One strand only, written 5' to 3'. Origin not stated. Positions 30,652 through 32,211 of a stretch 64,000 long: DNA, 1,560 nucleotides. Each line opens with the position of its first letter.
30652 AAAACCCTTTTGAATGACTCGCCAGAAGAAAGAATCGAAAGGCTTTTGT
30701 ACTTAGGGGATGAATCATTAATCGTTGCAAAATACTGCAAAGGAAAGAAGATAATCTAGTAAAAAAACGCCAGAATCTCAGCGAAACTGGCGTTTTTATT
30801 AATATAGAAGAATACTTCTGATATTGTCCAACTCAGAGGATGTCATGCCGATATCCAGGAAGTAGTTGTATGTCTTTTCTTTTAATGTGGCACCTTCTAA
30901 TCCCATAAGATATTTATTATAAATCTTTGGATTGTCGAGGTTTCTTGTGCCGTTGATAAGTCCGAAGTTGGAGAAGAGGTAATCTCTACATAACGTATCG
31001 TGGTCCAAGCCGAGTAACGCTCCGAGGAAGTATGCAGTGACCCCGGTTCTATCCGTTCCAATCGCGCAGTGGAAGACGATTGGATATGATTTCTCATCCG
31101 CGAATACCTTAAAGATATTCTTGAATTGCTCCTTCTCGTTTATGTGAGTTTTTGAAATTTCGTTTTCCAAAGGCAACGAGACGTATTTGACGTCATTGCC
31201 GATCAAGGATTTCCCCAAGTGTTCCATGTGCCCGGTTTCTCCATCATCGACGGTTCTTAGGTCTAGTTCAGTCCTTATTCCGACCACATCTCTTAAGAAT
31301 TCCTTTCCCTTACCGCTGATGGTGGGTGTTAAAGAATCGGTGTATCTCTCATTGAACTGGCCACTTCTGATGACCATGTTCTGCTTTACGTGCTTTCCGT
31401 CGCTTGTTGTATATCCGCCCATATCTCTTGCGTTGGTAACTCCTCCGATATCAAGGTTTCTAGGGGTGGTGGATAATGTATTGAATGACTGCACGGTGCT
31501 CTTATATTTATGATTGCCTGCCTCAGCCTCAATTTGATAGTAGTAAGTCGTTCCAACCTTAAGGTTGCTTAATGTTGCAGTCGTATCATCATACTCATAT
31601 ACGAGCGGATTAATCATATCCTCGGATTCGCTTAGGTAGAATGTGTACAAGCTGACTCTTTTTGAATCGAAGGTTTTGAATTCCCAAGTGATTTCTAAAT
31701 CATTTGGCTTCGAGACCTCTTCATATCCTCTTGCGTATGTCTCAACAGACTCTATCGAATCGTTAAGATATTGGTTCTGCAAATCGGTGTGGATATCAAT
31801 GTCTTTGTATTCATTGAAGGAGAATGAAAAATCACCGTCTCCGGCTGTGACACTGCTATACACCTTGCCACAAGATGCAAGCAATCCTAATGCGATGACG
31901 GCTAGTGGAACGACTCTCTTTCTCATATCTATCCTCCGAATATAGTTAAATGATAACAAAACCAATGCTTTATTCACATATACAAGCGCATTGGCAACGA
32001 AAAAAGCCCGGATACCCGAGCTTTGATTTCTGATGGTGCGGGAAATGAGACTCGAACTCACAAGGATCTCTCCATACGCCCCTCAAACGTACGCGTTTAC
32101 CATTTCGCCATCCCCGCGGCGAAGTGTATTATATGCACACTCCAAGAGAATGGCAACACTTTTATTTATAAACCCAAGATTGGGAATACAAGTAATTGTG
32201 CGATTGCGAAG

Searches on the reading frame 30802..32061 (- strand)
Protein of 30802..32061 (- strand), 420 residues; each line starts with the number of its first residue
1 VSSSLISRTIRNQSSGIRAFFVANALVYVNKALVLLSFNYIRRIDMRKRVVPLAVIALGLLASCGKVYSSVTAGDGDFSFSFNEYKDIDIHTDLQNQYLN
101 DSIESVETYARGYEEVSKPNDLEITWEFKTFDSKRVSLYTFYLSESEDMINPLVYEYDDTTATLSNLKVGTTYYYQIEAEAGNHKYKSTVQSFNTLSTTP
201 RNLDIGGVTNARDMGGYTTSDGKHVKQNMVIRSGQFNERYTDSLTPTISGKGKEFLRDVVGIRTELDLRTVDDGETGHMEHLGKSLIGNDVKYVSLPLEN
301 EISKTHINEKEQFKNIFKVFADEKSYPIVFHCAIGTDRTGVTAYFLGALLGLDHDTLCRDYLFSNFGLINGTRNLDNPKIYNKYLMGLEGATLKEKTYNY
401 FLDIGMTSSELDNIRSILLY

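Call 76: search_protein_families(library=pfam, proteins=[window:30802-32061:-], max_evalue=0.00001)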
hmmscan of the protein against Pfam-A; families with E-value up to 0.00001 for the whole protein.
window:30802-32061:- (420 aa): 1 family
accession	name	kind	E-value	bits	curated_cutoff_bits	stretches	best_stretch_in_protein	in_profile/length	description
PF13350.11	Y_phosphatase3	-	7.2e-30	105.1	22.2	1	204-374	2-177/240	Tyrosine phosphatase family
